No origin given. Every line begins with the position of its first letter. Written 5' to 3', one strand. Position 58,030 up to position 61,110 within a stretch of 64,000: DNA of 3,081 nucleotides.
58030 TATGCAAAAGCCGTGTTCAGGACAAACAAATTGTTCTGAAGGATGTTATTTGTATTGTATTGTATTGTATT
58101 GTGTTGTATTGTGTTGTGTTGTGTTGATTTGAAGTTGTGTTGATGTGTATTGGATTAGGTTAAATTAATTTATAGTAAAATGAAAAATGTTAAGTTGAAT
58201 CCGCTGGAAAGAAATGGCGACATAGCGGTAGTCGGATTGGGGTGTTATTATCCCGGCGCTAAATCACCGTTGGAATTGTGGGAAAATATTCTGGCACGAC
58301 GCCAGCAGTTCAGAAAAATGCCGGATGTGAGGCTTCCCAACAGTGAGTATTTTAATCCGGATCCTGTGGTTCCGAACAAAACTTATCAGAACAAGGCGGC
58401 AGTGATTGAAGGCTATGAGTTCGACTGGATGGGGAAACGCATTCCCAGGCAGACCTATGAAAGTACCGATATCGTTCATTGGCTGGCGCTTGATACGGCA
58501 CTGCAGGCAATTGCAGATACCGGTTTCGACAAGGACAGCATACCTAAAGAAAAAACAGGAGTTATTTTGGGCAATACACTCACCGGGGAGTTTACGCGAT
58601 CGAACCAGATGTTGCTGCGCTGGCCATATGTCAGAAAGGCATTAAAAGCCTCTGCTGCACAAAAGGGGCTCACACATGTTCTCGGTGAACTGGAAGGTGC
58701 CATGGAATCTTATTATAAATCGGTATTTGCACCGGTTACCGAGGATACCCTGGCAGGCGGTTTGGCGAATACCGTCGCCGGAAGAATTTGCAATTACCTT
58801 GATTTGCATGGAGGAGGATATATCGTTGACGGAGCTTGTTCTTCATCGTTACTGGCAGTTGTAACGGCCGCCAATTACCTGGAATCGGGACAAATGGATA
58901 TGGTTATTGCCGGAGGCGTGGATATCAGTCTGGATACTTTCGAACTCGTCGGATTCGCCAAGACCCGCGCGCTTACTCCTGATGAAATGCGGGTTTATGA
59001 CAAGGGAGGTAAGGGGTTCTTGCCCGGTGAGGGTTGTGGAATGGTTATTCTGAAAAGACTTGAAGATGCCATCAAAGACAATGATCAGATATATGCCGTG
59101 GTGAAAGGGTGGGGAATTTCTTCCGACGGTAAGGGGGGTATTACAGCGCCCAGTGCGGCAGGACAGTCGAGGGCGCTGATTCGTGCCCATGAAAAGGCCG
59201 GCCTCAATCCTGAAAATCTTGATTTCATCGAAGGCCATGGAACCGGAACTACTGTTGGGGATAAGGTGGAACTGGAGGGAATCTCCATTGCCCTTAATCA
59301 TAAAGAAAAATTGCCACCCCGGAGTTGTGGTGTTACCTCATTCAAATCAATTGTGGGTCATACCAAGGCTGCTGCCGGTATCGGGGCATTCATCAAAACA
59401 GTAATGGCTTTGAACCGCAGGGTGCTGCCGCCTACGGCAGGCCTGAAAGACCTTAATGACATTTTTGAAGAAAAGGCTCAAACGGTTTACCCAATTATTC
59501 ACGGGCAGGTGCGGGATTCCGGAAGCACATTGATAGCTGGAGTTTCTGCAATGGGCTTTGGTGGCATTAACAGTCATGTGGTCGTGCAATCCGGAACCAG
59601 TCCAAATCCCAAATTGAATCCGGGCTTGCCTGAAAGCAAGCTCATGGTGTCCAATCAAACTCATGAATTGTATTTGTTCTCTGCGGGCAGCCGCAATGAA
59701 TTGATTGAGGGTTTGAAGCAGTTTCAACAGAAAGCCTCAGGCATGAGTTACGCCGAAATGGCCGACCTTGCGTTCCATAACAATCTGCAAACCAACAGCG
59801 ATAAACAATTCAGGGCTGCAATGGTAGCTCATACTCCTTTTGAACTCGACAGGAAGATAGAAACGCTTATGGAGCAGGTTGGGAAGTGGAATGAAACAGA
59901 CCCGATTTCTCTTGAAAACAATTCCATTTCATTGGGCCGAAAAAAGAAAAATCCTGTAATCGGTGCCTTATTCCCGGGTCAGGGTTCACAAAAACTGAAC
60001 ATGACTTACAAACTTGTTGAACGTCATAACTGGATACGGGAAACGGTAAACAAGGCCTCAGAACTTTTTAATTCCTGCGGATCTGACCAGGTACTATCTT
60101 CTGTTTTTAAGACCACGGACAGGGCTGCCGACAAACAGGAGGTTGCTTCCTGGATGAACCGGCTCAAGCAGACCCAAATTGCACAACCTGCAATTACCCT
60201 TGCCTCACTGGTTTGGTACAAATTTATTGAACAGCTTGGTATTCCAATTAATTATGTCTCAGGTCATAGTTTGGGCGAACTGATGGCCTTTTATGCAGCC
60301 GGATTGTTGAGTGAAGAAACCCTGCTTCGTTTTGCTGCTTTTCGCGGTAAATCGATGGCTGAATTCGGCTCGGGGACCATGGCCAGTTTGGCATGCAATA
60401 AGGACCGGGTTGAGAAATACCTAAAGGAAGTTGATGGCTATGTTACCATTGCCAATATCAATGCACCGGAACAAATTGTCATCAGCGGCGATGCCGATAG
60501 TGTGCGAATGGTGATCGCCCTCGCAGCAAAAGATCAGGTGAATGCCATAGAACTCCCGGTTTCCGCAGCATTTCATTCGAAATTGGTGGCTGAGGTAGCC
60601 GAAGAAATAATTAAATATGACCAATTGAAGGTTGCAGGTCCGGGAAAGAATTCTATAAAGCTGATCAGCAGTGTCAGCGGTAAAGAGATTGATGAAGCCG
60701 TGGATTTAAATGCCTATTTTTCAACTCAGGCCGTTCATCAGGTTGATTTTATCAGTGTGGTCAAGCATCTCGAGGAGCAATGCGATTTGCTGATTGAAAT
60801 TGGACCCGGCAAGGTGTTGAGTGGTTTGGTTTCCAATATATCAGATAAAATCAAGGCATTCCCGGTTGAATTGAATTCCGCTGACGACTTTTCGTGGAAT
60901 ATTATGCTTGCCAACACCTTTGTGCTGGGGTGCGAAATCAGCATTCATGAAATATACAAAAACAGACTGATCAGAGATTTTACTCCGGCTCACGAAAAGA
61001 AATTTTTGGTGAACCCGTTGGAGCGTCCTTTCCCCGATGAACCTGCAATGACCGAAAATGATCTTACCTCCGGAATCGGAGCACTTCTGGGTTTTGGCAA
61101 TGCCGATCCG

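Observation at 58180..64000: Unlisted megasynthase of more than 1,940 codons: PfaA-like KS-AT-ACP-ACP-KR-DH at the window edge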

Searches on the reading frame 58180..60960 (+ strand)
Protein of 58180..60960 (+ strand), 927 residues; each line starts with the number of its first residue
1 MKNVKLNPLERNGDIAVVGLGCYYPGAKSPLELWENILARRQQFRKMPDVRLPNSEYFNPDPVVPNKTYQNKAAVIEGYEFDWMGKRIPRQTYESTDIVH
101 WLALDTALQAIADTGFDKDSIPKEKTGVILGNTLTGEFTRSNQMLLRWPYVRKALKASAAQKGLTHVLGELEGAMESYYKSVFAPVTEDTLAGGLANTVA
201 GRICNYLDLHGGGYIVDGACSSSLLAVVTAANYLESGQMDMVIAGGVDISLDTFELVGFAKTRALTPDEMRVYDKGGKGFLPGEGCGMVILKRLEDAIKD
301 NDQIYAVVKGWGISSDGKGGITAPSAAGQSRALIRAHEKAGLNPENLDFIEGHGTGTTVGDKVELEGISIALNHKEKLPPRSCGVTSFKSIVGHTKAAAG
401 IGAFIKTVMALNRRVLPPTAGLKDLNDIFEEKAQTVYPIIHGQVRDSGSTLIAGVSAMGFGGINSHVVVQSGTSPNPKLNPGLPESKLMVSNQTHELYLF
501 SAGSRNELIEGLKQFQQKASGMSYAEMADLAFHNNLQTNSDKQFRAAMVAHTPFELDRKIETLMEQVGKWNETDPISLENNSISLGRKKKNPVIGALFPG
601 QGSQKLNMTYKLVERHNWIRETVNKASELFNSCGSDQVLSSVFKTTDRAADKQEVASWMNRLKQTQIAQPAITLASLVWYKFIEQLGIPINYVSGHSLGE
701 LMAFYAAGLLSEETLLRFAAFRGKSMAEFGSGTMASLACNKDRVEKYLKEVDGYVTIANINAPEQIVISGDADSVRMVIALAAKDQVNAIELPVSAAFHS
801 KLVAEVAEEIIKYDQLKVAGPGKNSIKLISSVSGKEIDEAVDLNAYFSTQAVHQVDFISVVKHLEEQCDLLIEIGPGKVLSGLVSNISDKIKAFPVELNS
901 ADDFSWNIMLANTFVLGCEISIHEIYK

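Call 35: search_dna_similar(query=window:58180-60960:+, collection=plasmids, mode=protein, max_rows=30, max_evalue=1e-40)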
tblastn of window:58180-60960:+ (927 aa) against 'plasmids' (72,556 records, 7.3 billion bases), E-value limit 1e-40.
Records with a match: 671; places in all: 1973; records where one place covers at least 80% of the query: 434.
Best place of each record, by identity: <60% 671.
By first word of the organism name: Streptomyces 201; Ralstonia 118; Bacillus 57; Burkholderia 48; Sinorhizobium 21; Rhizobium 20; Agrobacterium 14; Salmonella 12; Pseudomonas 10; Nostoc 9; and 79 more.
By predicted mobility (MOB-suite, as given by PLSDB): non-mobilizable 429; mobilizable 171; conjugative 71.
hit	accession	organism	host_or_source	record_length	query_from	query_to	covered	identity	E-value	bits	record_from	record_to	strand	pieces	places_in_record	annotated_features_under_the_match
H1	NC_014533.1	Gloeothece verrucosa PCC 7822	fresh water in rice field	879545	4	927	100%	49.8%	0e+0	947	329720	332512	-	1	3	type I polyketide synthase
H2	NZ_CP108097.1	Streptomyces sp. NBC_00239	-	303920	15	924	98%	42.2%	0e+0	624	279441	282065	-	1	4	SDR family NAD(P)-dependent oxidoreductase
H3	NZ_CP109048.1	Streptomyces sp. NBC_00637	-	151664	7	927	99%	40.5%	0e+0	616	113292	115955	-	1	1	type I polyketide synthase | enediyne biosynthesis protein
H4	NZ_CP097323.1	Streptomyces sp. RerS4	root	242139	10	924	99%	40.3%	0e+0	592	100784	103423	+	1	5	type I polyketide synthase | RnfABCDGE type electron transport complex subunit D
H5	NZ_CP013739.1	Streptomyces globisporus C-1027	soil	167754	9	834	89%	43.5%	0e+0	624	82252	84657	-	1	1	type I polyketide synthase | RnfABCDGE type electron transport complex subunit D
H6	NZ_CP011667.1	Streptomyces sp. Mg1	-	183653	15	903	96%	40.0%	0e+0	596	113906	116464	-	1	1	type I polyketide synthase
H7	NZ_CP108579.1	Streptomyces goshikiensis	-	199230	15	903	96%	40.0%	0e+0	596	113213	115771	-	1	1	type I polyketide synthase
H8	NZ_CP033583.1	Streptomyces sp. ADI95-16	Antho dichotoma,pure culture,whole body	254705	15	903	96%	40.0%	0e+0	595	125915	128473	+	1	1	type I polyketide synthase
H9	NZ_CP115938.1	Streptomyces goshikiensis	microorganism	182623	15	903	96%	39.9%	0e+0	595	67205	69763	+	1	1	type I polyketide synthase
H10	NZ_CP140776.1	Streptomyces goshikiensis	cell culture,soil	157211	15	903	96%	39.9%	0e+0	593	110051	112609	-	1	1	type I polyketide synthase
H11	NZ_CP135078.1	Streptomyces parvus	bacteria,cell culture,soil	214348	15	834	88%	43.2%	0e+0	623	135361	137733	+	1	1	type I polyketide synthase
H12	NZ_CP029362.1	Streptomyces globisporus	tomato,cultured microbe,flower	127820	15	834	88%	43.2%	0e+0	619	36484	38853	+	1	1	type I polyketide synthase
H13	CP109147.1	Streptomyces globisporus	-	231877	15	834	88%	43.2%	0e+0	619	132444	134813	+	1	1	type I polyketide synthase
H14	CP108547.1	Streptomyces globisporus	-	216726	15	834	88%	43.2%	0e+0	619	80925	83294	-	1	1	type I polyketide synthase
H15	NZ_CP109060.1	Streptomyces globisporus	-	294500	15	834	88%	43.2%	0e+0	619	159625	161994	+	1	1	type I polyketide synthase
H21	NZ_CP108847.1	Streptomyces sp. NBC_00846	-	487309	11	808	86%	44.1%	0e+0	612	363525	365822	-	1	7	type I polyketide synthase | enediyne biosynthesis protein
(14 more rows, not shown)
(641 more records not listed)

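Call 36: get_annotated_region(hit=H5, flank=9000)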
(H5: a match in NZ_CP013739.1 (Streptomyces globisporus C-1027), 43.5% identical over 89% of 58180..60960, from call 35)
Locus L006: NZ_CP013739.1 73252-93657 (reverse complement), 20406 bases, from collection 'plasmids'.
description: Streptomyces globisporus C-1027 plasmid SGLP1, complete sequence
organism: Streptomyces globisporus C-1027 (NCBI taxid 1172567)
taxonomy: Bacteria; Actinomycetota; Actinomycetes; Kitasatosporales; Streptomycetaceae; Streptomyces; Streptomyces globisporus; Streptomyces globisporus C-1027
host: -; source: soil; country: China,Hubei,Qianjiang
typing (MOB-suite, as given by PLSDB): non-mobilizable; replicon rep_cluster_1910
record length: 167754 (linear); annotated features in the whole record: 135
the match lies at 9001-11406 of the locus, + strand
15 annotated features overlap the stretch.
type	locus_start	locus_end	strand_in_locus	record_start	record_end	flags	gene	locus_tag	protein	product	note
CDS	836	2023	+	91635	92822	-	-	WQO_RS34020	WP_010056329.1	transposase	-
CDS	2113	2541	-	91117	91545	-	-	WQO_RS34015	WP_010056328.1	hypothetical protein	-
CDS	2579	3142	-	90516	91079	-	-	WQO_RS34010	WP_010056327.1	hypothetical protein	-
CDS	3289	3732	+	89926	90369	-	-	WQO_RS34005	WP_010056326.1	helix-turn-helix domain-containing protein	-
CDS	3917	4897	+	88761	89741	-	-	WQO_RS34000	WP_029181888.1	DUF1702 family protein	-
CDS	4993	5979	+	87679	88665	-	-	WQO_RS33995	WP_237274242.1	DUF1702 family protein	-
CDS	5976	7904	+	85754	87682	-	-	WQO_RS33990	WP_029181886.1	CRTAC1 family protein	-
CDS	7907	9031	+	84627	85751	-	-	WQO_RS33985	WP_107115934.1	RnfABCDGE type electron transport complex subunit D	-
CDS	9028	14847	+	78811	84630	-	-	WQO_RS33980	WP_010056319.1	type I polyketide synthase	GO:0030639 - polyketide biosynthetic process [Evidence IEA]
CDS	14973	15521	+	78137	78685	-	-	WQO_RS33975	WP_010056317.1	NADH-dependent FAD reductase SgcE6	-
CDS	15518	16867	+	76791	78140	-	-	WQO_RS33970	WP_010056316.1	cytochrome P450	-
CDS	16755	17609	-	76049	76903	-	-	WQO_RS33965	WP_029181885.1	AraC family transcriptional regulator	-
CDS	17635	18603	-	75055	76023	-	-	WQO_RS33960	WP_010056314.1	streptomycin biosynthesis operon regulator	-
CDS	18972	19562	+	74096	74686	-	-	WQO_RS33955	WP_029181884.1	DUF5987 family protein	-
CDS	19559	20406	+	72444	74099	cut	-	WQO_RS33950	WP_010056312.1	GMC family oxidoreductase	-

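Call 37: get_annotated_region(hit=H1, flank=12000)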
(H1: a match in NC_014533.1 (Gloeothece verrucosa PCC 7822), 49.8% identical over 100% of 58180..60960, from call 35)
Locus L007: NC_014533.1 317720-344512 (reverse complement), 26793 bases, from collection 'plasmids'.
description: Gloeothece verrucosa PCC 7822 plasmid Cy782201, complete sequence
organism: Gloeothece verrucosa PCC 7822 (NCBI taxid 497965)
taxonomy: Bacteria; Cyanobacteriota; Cyanophyceae; Chroococcales; Aphanothecaceae; Gloeothece; Gloeothece verrucosa; Gloeothece verrucosa PCC 7822
host: -; source: fresh water in rice field; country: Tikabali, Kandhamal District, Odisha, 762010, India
typing (MOB-suite, as given by PLSDB): non-mobilizable; mating-pair formation MPF_T
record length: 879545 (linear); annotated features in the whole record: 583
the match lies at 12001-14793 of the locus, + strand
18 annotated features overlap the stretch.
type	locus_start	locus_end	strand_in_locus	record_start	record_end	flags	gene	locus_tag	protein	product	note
CDS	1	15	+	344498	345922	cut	-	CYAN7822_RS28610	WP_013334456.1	hypothetical protein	-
CDS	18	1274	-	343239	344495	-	-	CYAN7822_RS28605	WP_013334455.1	MFS transporter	GO:0055085 - transmembrane transport [Evidence IEA]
CDS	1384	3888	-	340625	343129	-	-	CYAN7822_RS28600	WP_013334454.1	SBBP repeat-containing protein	-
CDS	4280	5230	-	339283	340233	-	-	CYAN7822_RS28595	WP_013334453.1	o-succinylbenzoate synthase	-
CDS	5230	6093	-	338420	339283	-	-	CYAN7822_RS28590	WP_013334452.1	alpha/beta fold hydrolase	-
CDS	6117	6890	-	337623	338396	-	-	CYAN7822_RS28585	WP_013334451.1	hypothetical protein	-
CDS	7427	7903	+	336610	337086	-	-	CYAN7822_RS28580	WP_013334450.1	hypothetical protein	-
CDS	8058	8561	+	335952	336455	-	-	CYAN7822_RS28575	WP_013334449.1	hypothetical protein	-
CDS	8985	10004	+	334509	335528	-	-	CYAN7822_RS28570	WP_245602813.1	ParA family protein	-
CDS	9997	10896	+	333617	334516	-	-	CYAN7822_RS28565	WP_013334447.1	hypothetical protein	-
CDS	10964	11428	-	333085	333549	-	-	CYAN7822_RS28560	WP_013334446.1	hypothetical protein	-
CDS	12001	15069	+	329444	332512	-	-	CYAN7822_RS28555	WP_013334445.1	type I polyketide synthase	-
CDS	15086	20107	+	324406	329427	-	-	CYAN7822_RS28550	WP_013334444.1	SDR family NAD(P)-dependent oxidoreductase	-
CDS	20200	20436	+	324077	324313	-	-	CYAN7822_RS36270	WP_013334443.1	hypothetical protein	-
CDS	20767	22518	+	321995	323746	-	-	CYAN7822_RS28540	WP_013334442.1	tryptophan 7-halogenase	-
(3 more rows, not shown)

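Call 39: search_protein_families(library=ncbifam, proteins=[L006:9028-14847:+], max_evalue=1e-30)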
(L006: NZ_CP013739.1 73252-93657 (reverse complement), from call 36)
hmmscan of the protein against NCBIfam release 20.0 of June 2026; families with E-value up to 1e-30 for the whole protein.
L006:9028-14847:+ (1939 aa): 15 families
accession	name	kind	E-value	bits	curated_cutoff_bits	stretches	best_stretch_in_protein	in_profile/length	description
NF045894.1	PKS_plus_SDR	equivalog_domain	1.6e-165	553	1740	2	158-891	116-862/1515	type I polyketide synthase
TIGR02813.1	omega_3_PfaA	subfamily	1.4e-136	456.5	1010.1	1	4-609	9-606/2582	polyketide-type polyunsaturated fatty acid synthase PfaA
NF041183.1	Pks2_ls1_myc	equivalog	6.6e-83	278.6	2400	1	187-847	149-814/2086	sulfolipid-1 biosynthesis phthioceranic/hydroxyphthioceranic acid synthase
NF040607.1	mycolic_Pks13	equivalog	1.2e-73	248.3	2100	1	3-472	102-536/1680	polyketide synthase Pks13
TIGR03150.1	fabF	equivalog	3.8e-46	157.6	493.75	1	185-459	135-406/407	beta-ketoacyl-ACP synthase II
NF005589.0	PRK07314.1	subfamily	4.7e-46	157.4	387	1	184-461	137-411/413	beta-ketoacyl-ACP synthase II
NF005490.0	PRK07103.1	equivalog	6.3e-44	150.7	445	1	190-461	148-412/414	polyketide beta-ketoacyl:acyl carrier protein synthase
TIGR00128.1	fabD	equivalog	9.5e-39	133.6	260.9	1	584-843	3-283/290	ACP S-malonyltransferase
NF004970.0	PRK06333.1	subfamily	9.4e-38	130.1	525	1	186-461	148-421/424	beta-ketoacyl-ACP synthase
NF058662.1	cispenta_AmcF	equivalog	5.9e-37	127.5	325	1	193-460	111-368/369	cispentacin biosynthesis acyltransferase subunit AmcF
TIGR03131.1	malonate_mdcH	equivalog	6.4e-36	124.3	297.9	1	586-866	3-295/297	malonate decarboxylase subunit epsilon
NF004618.0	PRK05952.1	equivalog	5.6e-34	117.7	455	1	209-461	145-382/384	beta-ketoacyl-ACP synthase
NF037940.1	PKS_MbtD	equivalog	2e-32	112.2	1150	0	496-837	16-364/978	mycobactin polyketide synthase MbtD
NF053555.1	prodigi_MBC_PigJ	equivalog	3.5e-32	111.6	900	1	193-461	495-758/759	prodigiosin MBC biosynthesis protein PigJ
NF006274.0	PRK08439.1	equivalog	7.6e-31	107.3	621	0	183-460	134-404/406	beta-ketoacyl-ACP synthase II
